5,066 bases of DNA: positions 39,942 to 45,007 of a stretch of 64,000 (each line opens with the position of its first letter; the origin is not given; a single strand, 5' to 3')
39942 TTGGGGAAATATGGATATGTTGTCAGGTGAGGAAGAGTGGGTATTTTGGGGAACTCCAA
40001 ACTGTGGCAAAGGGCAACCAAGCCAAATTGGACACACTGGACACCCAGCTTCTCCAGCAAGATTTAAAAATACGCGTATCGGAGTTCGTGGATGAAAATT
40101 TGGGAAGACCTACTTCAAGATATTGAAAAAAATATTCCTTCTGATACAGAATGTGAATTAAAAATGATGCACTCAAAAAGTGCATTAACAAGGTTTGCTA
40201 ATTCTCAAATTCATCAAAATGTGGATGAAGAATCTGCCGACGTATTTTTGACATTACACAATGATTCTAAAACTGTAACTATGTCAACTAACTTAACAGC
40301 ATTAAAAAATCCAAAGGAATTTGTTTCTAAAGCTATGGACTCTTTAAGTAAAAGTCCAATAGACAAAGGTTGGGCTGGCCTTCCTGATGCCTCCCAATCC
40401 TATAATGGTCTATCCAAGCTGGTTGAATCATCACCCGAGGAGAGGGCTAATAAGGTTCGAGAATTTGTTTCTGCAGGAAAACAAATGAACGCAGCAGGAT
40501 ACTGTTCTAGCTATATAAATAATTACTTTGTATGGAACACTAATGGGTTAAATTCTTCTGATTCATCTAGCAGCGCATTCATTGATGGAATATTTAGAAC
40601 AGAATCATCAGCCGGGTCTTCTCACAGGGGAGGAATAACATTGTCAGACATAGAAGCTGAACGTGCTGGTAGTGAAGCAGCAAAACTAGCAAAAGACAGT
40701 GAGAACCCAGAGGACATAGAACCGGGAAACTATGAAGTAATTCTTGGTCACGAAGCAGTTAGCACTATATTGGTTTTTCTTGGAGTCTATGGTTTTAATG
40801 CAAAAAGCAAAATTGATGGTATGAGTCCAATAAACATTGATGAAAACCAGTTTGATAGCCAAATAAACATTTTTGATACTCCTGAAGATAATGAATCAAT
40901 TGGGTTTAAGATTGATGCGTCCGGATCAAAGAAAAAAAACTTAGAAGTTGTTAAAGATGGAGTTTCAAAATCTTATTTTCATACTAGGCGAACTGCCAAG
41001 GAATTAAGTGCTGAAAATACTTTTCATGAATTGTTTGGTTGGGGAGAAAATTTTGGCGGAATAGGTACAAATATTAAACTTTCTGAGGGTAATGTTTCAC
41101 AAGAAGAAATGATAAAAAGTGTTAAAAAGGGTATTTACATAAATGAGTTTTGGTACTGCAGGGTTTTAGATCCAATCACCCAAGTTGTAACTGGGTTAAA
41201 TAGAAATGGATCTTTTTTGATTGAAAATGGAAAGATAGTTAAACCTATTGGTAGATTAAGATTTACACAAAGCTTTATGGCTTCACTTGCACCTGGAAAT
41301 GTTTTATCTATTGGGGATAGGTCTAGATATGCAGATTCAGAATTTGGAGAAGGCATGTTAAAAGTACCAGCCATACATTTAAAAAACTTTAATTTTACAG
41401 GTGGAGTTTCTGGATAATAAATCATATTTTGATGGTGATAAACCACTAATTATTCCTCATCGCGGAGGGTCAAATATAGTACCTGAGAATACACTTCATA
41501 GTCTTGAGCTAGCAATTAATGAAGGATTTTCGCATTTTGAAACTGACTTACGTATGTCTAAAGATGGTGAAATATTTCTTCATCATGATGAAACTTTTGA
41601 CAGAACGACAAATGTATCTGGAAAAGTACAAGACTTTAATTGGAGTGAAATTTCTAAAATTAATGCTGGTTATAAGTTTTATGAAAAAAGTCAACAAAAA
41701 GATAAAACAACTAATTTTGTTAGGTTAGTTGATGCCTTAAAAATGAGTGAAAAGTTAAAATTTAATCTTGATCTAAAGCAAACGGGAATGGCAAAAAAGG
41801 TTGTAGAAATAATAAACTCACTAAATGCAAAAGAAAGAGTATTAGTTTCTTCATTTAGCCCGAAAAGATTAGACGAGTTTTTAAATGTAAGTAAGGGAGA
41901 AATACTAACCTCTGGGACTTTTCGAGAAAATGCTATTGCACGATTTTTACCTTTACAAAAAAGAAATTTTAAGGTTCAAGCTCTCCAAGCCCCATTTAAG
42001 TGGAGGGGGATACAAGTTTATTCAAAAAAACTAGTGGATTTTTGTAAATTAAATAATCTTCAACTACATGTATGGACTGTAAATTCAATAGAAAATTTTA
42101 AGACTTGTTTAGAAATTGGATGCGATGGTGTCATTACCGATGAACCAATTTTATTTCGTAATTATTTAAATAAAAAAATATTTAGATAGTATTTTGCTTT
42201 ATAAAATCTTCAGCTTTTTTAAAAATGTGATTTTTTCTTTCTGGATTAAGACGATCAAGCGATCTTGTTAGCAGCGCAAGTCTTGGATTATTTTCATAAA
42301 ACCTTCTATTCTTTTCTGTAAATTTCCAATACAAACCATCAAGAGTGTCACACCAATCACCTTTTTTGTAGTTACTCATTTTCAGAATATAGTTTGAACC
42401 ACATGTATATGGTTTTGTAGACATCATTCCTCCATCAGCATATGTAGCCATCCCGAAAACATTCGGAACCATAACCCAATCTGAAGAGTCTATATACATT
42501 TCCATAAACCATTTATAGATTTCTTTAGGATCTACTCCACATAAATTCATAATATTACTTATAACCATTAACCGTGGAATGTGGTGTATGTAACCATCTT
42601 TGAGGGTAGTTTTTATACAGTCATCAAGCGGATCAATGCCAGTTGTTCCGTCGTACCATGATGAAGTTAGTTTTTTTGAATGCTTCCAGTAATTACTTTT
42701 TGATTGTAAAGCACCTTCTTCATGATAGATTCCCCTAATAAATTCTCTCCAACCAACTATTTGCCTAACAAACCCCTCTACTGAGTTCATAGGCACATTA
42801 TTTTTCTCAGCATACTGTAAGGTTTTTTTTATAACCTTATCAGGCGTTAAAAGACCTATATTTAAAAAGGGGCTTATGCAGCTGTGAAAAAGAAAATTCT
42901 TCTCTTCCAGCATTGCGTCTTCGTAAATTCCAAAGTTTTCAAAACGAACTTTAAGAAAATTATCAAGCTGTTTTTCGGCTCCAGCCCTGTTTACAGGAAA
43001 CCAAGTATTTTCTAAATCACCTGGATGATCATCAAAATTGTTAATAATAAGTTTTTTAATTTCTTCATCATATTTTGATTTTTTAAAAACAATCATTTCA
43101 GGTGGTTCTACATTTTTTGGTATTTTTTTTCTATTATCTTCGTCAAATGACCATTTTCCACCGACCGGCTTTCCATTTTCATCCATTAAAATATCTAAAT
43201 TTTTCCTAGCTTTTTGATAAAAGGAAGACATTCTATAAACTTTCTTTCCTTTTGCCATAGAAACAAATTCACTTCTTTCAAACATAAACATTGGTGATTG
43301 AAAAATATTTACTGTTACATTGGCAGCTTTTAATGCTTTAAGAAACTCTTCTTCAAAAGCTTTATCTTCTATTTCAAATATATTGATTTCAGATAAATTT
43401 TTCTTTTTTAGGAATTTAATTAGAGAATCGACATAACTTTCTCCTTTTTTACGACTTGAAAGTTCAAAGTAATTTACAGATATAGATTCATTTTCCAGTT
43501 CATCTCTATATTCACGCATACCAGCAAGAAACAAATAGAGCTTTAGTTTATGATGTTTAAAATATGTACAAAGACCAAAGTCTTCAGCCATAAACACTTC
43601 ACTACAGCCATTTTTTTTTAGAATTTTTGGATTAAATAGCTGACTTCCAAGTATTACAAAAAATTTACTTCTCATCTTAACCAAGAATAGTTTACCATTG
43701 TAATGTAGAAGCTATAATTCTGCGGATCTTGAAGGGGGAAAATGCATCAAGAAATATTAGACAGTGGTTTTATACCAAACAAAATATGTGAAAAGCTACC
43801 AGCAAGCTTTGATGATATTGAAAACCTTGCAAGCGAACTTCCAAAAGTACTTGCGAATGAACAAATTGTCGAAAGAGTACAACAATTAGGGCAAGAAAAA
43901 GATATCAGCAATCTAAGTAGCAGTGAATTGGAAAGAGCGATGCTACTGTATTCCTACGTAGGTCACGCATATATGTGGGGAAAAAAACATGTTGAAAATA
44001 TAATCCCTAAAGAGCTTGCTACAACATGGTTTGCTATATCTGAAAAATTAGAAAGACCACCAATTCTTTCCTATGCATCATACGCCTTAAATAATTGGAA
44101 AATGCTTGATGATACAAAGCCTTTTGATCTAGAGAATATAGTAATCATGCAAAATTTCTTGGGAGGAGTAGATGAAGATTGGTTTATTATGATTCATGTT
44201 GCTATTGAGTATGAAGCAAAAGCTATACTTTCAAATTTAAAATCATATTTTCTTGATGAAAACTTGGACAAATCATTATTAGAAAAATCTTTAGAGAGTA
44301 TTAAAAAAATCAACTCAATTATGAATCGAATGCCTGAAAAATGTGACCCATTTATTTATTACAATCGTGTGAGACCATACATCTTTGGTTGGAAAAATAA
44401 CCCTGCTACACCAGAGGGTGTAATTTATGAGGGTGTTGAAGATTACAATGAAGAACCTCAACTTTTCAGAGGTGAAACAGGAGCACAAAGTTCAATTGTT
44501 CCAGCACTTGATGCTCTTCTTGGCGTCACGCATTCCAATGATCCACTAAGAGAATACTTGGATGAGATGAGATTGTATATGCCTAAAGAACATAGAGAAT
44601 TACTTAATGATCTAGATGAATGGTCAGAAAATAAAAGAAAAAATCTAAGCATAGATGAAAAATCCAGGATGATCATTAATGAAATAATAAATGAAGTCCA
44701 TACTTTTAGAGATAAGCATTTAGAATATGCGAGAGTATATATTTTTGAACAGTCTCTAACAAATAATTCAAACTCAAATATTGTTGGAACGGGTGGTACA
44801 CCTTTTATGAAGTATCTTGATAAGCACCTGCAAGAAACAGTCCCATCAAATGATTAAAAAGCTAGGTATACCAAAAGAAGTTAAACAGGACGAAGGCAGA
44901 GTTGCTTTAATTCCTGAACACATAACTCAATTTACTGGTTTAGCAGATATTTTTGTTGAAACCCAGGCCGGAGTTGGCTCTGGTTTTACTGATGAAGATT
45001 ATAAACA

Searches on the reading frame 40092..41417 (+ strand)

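Call 14: search_protein_families(library=pfam, proteins=[window:40092-41417:+], max_evalue=0.00001)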
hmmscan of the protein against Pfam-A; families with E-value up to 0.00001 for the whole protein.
window:40092-41417:+ (441 aa): 1 family
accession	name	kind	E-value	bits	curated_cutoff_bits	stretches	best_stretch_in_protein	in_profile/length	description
PF19289.4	PmbA_TldD_3rd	-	7.2e-33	114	22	1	211-437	1-220/220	PmbA/TldA metallopeptidase C-terminal domain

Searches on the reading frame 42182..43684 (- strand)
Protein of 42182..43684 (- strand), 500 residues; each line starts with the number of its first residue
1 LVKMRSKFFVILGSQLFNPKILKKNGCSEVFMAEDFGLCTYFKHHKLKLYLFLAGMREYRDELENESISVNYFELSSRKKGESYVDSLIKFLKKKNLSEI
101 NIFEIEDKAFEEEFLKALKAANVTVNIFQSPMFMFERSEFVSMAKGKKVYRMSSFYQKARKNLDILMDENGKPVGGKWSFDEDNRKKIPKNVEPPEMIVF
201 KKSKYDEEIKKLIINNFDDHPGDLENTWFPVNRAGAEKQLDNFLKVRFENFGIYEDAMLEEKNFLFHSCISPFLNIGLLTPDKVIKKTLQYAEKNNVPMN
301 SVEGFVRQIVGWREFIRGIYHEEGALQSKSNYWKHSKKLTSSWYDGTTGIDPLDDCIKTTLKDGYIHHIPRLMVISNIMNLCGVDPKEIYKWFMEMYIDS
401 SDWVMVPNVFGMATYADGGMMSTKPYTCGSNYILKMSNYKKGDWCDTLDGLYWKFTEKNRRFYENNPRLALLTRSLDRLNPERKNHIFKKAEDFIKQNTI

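Call 14: search_protein_families(library=pfam, proteins=[window:42182-43684:-], max_evalue=0.00001)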
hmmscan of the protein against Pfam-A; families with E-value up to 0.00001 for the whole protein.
window:42182-43684:- (500 aa): 2 families
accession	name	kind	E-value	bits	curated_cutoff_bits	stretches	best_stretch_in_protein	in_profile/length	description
PF04244.19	DPRP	-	5.5e-61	206.7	22.1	1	10-228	2-223/224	Deoxyribodipyrimidine photo-lyase-related protein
PF03441.19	FAD_binding_7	-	9.3e-10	38.7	27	1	310-401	5-105/203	FAD binding domain of DNA photolyase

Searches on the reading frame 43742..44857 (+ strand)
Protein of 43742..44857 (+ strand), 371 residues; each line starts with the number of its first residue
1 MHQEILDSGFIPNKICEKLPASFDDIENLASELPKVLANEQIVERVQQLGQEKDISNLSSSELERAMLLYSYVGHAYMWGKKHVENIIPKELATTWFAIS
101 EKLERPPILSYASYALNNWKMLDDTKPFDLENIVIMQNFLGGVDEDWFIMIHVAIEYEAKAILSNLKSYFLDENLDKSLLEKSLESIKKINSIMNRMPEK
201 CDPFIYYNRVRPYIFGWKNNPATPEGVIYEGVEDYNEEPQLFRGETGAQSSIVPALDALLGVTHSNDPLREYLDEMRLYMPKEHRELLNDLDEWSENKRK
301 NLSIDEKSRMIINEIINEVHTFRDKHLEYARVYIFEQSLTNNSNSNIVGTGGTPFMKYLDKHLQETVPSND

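Call 36: search_protein_families(library=ncbifam, proteins=[window:43742-44857:+], max_evalue=0.00001)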
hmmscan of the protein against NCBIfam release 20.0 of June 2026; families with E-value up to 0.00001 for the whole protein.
window:43742-44857:+ (371 aa): 0 families

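Call 47: search_protein_families(library=ncbifam, proteins=[window:43742-44857:+], max_evalue=0.01)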
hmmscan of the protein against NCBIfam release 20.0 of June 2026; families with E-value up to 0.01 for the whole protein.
window:43742-44857:+ (371 aa): 1 family
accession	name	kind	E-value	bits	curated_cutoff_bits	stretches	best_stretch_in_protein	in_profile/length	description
NF033898.1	QWxxN_dom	domain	0.0051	17.1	55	0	266-343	41-119/127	QWxxN domain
